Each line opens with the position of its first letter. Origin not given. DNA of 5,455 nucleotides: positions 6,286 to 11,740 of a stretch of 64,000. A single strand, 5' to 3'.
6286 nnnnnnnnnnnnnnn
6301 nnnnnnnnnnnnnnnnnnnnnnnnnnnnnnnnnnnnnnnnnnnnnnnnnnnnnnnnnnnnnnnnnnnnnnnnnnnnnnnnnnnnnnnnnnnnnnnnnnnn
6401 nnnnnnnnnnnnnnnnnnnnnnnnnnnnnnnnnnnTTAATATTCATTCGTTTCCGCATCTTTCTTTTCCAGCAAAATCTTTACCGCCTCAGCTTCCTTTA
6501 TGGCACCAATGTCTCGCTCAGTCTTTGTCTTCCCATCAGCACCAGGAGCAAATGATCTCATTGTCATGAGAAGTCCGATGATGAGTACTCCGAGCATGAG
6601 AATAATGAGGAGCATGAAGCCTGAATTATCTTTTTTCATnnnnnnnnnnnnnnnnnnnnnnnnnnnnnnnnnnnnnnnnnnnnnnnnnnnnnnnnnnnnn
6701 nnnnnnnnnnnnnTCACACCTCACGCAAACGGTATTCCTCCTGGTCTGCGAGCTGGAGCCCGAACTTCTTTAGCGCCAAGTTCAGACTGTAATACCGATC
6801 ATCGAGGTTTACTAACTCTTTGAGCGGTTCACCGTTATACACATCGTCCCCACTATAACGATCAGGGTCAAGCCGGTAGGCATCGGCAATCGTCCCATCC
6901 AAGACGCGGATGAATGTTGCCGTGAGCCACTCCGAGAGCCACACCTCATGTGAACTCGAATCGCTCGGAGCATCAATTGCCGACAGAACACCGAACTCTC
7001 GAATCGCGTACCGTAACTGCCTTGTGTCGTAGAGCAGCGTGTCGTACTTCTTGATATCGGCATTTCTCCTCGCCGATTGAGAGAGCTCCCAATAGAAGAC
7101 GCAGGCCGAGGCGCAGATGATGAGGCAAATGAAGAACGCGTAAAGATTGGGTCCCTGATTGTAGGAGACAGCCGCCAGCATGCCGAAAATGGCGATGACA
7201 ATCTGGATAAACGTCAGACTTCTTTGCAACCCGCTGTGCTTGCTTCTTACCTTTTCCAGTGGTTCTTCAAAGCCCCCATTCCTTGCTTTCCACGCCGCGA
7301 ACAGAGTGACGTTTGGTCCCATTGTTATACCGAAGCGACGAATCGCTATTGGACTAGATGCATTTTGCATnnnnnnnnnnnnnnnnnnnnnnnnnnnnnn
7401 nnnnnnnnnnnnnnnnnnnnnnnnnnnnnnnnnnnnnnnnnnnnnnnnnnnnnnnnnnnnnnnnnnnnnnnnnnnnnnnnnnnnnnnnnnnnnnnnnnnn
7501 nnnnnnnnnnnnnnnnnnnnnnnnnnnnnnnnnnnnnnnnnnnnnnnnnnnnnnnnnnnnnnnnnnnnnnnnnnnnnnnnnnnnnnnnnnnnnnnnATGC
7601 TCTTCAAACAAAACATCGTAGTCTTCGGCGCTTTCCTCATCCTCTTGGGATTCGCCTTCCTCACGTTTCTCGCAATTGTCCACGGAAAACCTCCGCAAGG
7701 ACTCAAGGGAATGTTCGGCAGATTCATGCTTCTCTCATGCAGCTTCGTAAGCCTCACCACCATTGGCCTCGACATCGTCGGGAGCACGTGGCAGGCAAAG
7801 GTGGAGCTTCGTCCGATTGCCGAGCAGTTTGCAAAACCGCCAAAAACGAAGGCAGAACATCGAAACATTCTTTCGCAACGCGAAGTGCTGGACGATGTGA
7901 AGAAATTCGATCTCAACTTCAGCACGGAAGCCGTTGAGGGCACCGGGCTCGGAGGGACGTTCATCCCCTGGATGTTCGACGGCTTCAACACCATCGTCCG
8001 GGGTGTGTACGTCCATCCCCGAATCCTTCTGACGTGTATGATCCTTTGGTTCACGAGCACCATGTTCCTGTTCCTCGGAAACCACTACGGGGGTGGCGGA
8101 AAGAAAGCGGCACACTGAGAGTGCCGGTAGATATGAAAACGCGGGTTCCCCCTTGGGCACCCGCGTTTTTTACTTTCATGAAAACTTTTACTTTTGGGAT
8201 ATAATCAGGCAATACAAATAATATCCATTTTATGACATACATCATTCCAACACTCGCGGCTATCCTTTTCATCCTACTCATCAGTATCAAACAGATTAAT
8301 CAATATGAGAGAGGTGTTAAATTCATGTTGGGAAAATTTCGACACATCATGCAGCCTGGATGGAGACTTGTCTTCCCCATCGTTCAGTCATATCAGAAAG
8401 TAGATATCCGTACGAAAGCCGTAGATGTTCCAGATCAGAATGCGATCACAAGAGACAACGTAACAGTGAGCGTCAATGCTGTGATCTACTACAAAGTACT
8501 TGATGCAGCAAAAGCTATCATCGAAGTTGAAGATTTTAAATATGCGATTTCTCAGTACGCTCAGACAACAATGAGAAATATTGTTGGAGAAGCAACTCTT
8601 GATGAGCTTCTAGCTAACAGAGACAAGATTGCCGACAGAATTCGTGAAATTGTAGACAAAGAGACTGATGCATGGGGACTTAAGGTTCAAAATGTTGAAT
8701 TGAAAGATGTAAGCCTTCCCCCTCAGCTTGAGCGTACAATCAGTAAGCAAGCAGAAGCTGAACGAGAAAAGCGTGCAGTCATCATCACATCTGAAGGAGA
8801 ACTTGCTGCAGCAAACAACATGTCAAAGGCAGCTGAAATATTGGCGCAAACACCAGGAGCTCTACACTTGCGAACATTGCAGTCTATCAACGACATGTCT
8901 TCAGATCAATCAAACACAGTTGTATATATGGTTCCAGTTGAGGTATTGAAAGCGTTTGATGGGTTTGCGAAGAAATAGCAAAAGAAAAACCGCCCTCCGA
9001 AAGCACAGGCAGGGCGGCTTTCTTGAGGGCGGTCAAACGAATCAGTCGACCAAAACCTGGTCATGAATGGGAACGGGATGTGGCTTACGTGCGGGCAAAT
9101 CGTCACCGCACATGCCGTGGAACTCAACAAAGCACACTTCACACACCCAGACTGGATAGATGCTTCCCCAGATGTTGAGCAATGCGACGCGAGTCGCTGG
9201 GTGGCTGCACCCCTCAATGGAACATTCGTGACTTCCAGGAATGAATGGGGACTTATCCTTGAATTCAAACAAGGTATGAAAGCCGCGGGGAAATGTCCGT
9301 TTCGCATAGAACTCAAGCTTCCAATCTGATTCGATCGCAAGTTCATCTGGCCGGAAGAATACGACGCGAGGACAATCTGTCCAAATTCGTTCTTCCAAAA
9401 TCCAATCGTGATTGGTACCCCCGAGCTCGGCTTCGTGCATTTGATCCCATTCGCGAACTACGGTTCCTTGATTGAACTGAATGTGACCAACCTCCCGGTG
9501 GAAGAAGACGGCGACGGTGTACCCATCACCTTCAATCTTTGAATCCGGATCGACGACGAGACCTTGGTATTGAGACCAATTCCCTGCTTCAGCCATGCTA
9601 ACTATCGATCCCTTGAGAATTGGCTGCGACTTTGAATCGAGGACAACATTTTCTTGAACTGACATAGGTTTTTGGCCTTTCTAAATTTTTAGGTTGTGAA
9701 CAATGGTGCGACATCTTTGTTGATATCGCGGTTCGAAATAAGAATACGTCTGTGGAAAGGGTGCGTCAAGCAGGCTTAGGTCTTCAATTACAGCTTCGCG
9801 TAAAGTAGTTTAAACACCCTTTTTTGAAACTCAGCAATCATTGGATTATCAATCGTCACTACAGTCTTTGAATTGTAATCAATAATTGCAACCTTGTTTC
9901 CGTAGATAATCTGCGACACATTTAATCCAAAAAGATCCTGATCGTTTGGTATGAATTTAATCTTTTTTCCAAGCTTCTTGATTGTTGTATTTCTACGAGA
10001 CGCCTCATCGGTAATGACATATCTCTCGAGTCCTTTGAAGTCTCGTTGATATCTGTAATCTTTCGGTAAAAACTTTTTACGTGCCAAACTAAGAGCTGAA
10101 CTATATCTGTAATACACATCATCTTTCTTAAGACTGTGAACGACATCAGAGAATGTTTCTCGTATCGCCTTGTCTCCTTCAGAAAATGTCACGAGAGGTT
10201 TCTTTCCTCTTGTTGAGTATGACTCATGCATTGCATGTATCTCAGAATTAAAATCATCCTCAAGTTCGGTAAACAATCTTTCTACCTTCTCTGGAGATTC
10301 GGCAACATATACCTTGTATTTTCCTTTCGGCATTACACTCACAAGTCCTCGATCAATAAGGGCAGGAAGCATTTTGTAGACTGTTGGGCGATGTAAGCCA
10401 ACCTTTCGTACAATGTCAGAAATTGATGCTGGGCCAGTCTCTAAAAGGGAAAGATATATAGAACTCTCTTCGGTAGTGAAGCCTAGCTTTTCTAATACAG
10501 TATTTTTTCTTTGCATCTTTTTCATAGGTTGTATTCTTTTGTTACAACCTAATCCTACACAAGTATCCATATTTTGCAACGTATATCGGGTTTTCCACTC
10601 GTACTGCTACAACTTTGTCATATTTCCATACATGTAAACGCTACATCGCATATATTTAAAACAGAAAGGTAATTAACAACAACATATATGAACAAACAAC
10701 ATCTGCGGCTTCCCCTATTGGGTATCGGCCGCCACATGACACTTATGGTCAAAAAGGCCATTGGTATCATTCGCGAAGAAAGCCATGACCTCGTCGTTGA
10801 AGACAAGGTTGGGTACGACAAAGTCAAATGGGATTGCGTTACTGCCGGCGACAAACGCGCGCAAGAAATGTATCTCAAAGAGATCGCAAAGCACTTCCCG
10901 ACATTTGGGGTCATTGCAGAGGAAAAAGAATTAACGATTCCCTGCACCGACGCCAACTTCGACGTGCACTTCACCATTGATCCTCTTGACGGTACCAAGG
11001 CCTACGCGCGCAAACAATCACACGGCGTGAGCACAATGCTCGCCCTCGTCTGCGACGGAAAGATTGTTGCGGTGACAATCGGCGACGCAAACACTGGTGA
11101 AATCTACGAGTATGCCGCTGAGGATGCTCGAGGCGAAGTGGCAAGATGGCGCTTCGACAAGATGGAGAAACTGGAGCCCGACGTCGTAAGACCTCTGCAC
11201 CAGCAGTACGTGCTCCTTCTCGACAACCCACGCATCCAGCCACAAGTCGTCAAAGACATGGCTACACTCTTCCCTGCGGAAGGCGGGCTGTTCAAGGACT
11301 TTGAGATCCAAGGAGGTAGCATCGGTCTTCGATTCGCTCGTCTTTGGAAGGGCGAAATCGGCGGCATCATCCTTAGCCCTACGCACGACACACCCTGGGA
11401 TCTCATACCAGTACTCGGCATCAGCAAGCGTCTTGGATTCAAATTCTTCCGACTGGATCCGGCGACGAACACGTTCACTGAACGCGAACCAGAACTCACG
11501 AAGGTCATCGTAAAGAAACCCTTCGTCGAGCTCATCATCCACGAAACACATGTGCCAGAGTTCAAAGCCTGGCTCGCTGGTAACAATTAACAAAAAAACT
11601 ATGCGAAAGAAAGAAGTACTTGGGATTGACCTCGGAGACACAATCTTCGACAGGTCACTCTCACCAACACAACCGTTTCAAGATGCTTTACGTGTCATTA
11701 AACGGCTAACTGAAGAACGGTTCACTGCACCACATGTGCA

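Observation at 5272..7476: Tandem cassette pair: near-identical leader and terminator flanking highly divergent 2-TM protein genes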

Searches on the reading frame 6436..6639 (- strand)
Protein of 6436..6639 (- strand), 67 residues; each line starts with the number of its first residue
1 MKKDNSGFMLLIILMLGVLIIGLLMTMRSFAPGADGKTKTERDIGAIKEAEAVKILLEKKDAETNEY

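Call 11: search_protein_families(library=pfam, proteins=[window:6436-6639:-], max_evalue=1)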
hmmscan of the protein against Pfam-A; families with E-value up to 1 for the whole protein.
window:6436-6639:- (67 aa): 2 families
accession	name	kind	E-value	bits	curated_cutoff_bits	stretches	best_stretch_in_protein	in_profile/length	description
PF06305.16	LapA_dom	-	0.04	14.3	28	1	8-30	21-43/64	Lipopolysaccharide assembly protein A domain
PF16981.10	Chi-conotoxin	-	0.16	12.7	27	1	15-45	3-31/60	chi-Conotoxin or t superfamily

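Call 12: search_protein_families(library=padloc, proteins=[window:6436-6639:-], max_evalue=1)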
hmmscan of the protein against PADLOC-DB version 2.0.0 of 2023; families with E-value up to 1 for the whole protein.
window:6436-6639:- (67 aa): 0 families

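Call 43: find_encoding_contigs(protein=window:6436-6639:-, flank=6000, max_places=10)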
Protein window:6436-6639:- (67 aa): 2 contigs read that carry it; 1 place shown.
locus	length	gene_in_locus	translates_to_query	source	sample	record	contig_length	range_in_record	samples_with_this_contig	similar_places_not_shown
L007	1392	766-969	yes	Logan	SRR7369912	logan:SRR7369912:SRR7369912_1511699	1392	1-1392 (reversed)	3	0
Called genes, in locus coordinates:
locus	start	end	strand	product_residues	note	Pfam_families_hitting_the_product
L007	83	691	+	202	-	-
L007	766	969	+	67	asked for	-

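Call 58: search_protein_families(library=phrogs, proteins=[window:6436-6639:-], max_evalue=1)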
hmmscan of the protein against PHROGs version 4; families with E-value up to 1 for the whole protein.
window:6436-6639:- (67 aa): 2 families
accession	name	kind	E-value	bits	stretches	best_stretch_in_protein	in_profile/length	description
phrog_7508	-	unknown function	0.047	14.7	1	1-41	1-39/63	-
phrog_33078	-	unknown function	0.29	11.9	1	8-34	3-30/38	-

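Call 59: search_protein_families(library=ncbifam, proteins=[window:6436-6639:-], max_evalue=1)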
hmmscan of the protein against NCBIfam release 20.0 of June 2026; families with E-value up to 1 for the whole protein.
window:6436-6639:- (67 aa): 0 families

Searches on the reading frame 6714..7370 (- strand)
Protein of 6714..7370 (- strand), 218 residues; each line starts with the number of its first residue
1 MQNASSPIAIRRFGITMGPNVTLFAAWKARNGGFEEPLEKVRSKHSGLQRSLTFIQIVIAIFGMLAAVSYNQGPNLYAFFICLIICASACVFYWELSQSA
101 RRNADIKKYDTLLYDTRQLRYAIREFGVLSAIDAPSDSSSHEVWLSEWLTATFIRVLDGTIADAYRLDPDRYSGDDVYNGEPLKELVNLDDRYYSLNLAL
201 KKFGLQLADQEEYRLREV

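Call 11: search_protein_families(library=pfam, proteins=[window:6714-7370:-], max_evalue=1)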
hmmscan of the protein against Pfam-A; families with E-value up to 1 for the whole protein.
window:6714-7370:- (218 aa): 6 families
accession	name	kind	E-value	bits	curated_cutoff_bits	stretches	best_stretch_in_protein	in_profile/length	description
PF13567.11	DUF4131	-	0.056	13.6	31.6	1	51-102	4-55/165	Domain of unknown function (DUF4131)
PF05656.20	DUF805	-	0.076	13.9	25.7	1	54-110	19-77/111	Protein of unknown function (DUF805)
PF01036.24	Bac_rhodopsin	-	0.076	12.9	24.6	1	50-105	102-154/224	Bacteriorhodopsin-like protein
PF24838.2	8xMP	-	0.1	12.9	30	1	51-102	22-75/136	Octameric membrane protein family (8xMP)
PF16185.10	MTABC_N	-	0.1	12.6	29.1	1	32-95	50-112/244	Mitochondrial ABC-transporter N-terminal five TM region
PF20990.2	DUF2207_C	-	0.18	11.9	33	1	39-97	132-190/247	Predicted membrane protein (DUF2207) C-terminal domain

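Call 12: search_protein_families(library=padloc, proteins=[window:6714-7370:-], max_evalue=1)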
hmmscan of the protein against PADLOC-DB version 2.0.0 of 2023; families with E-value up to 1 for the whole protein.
window:6714-7370:- (218 aa): 0 families

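Call 18: find_homologous_proteins(query=window:6714-7370:-, max_evalue=0.01)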
Query window:6714-7370:- (218 aa): 2 proteins with E <= 0.01 among 174 candidates.
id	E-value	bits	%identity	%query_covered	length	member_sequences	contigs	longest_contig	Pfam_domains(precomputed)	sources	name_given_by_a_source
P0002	4.0e-131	453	100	93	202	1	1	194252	-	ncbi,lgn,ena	-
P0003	1.8e-65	238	65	79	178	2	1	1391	-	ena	-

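Call 20: find_encoding_contigs(protein=P0003, flank=5000, max_places=6)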
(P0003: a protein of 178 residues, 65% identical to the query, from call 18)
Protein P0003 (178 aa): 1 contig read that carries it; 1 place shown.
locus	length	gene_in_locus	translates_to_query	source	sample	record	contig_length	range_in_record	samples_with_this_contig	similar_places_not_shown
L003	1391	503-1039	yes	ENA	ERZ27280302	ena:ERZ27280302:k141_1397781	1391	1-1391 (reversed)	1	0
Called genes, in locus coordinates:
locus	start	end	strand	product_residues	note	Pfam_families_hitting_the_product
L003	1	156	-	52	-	?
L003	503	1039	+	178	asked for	-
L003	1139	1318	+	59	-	-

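Call 36: predict_structure(alignment_id=A3)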
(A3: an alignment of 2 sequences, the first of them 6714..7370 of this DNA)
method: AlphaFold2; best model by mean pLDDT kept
length: 218 residues; sequences in the alignment: 2
mean_pLDDT: 51.6   pTM: 0.37
mean pLDDT of the five models: 51.6, 45.6, 44.8, 42.8, 42.7
residues with pLDDT >= 90: 0; 70-90: 52; 50-70: 34; < 50: 132
segments of 3 or more residues with pLDDT < 50: 1-26, 118-218
pLDDT, mean of each block of 10 residues (from residue 1): 27 30 44 61 68 77 79 77 83 76 66 52 41 37 38 46 43 38 36 39 37 36
secondary structure, 60 per line:
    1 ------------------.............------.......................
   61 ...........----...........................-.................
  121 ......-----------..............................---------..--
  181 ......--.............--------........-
elements in order: H19-31 H38-71 H76-102 H104-126 H138-167 H183-186 H189-201 H210-217

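Call 37: search_protein_representatives(protein=window:6714-7370:-)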
Query: 218 residues. Proteins with E-value up to 0.001 (for the whole library): 3; up to 1e-10: 1; up to 1e-30: 1. The best 3 are listed.
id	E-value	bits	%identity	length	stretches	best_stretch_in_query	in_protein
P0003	5.8e-66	238.3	65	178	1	43-215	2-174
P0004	2.4e-04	37.0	36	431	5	9-43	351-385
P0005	3.0e-04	36.7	40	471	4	14-52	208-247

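Call 58: search_protein_families(library=phrogs, proteins=[window:6714-7370:-], max_evalue=1)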
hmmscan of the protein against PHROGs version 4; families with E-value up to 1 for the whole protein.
window:6714-7370:- (218 aa): 1 family
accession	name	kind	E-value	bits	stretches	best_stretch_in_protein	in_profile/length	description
phrog_7343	-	unknown function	0.43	11.4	0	143-150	35-42/47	-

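Call 59: search_protein_families(library=ncbifam, proteins=[window:6714-7370:-], max_evalue=1)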
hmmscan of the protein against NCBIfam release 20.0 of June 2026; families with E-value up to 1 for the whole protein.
window:6714-7370:- (218 aa): 0 families

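Call 78: search_solved_structures(query=A2, max_evalue=1)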
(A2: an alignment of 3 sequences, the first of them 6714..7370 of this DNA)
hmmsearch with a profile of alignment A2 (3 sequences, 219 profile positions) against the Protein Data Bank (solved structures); distinct sequences matched with E-value up to 1: 3.
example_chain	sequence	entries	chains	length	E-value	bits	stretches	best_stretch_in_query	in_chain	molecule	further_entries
6zck_A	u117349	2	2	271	0.62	12.5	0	81-138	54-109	Capsid protein VP1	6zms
6m97_A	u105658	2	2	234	0.63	12.4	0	28-72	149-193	Chimera protein of High affinity copper uptake protein 1 and Soluble cytochrome b562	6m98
36qu_e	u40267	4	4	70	0.65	12.4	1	53-105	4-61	V-type proton ATPase subunit e2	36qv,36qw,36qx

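Call 90: search_dna_similar(query=window:6714-7370:-, collection=phages, mode=protein, max_evalue=0.01, max_rows=5)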
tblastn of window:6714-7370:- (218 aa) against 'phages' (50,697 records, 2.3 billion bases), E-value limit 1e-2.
No match.

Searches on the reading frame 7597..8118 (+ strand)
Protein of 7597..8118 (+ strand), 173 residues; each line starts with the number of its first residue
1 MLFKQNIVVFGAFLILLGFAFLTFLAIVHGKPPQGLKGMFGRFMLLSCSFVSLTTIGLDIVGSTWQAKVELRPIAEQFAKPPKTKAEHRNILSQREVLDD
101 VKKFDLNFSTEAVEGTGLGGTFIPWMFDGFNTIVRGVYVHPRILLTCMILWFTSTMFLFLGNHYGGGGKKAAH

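Call 11: search_protein_families(library=pfam, proteins=[window:7597-8118:+], max_evalue=1)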
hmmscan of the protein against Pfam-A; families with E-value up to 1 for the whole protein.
window:7597-8118:+ (173 aa): 0 families

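Call 12: search_protein_families(library=padloc, proteins=[window:7597-8118:+], max_evalue=1)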
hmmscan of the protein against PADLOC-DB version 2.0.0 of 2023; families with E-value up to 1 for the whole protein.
window:7597-8118:+ (173 aa): 0 families

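Call 58: search_protein_families(library=phrogs, proteins=[window:7597-8118:+], max_evalue=1)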
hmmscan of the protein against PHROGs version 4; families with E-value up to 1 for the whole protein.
window:7597-8118:+ (173 aa): 0 families

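Call 59: search_protein_families(library=ncbifam, proteins=[window:7597-8118:+], max_evalue=1)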
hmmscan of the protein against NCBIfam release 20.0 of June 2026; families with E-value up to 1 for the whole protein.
window:7597-8118:+ (173 aa): 0 families

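Call 64: find_related_loci(query=A7, collection=metagenome_contigs, flank=6000)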
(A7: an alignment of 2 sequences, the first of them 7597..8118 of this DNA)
Query A7 (173 aa) in metagenome_contigs; peptide patterns used: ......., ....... (x = any residue, [..] = any of these).
481 stretches matched a pattern, but none encodes a relative of the query by tblastn (E <= 1e-3).

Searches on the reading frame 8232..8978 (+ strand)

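Call 11: search_protein_families(library=pfam, proteins=[window:8232-8978:+], max_evalue=1)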
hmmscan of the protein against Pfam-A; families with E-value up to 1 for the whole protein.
window:8232-8978:+ (248 aa): 3 families
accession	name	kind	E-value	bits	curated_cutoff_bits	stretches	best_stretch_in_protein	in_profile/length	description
PF01145.31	Band_7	-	1.4e-41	142.9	23.6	1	20-190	1-175/176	SPFH domain / Band 7 family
PF13421.11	Band_7_1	-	3.4e-07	30.5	24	1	98-175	129-208/211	SPFH domain-Band 7 family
PF13838.12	Clathrin_H_link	-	0.087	13.3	27.8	1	191-223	16-47/66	Clathrin-H-link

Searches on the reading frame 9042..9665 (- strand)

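Call 11: search_protein_families(library=pfam, proteins=[window:9042-9665:-], max_evalue=1)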
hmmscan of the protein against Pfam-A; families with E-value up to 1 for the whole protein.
window:9042-9665:- (207 aa): 1 family
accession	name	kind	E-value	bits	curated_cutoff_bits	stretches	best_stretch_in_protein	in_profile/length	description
PF00130.28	C1_1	-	0.14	12.4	26.5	1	157-191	18-47/53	Phorbol esters/diacylglycerol binding domain (C1 domain)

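Call 58: search_protein_families(library=phrogs, proteins=[window:9042-9665:-], max_evalue=1)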
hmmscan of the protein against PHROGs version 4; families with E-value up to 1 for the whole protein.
window:9042-9665:- (207 aa): 0 families

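Call 59: search_protein_families(library=ncbifam, proteins=[window:9042-9665:-], max_evalue=1)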
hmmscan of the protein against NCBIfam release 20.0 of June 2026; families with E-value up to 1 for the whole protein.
window:9042-9665:- (207 aa): 0 families

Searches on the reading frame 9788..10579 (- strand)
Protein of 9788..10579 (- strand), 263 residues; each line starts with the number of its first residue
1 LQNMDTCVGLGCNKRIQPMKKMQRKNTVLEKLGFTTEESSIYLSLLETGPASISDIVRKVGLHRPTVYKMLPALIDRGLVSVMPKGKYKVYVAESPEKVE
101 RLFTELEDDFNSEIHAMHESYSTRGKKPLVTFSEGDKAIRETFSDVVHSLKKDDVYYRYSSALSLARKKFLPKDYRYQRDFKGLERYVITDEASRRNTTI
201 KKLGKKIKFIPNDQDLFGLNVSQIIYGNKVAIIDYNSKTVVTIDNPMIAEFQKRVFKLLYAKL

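Call 34: search_protein_families(library=pfam, proteins=[window:9788-10579:-], max_evalue=0.001)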
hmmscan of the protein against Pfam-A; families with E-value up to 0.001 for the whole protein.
window:9788-10579:- (263 aa): 5 families
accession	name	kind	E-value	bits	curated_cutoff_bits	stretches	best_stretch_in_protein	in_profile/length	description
PF01978.25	TrmB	-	7.5e-17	61.4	25.6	1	29-97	1-68/68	Sugar-specific transcriptional regulator TrmB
PF09339.16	HTH_IclR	-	2.9e-06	27.4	22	1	47-80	13-48/52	IclR helix-turn-helix domain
PF01047.28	MarR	-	1.6e-05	25.1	24.6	1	43-84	10-51/59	MarR family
PF01022.26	HTH_5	-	5.9e-05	23.3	22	1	43-81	8-46/47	Bacterial regulatory protein, arsR family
PF08221.17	HTH_9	-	0.00078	19.9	23.4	0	39-81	16-58/62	RNA polymerase III subunit RPC82 helix-turn-helix domain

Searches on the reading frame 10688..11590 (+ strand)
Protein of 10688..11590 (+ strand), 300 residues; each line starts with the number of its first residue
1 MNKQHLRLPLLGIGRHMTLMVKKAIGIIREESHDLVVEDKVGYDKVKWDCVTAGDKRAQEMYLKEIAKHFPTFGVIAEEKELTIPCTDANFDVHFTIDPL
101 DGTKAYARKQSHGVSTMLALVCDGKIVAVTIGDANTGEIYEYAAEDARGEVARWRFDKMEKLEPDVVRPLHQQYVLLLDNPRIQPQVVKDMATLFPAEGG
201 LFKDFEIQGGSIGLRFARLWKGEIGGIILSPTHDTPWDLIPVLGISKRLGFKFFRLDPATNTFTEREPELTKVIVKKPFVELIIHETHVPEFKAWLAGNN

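Call 34: search_protein_families(library=pfam, proteins=[window:10688-11590:+], max_evalue=0.001)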
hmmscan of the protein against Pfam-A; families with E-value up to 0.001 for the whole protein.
window:10688-11590:+ (300 aa): 1 family
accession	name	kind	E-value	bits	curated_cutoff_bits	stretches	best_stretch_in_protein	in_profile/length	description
PF00459.30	Inositol_P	-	3.2e-16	60.1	27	1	21-141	13-132/271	Inositol monophosphatase family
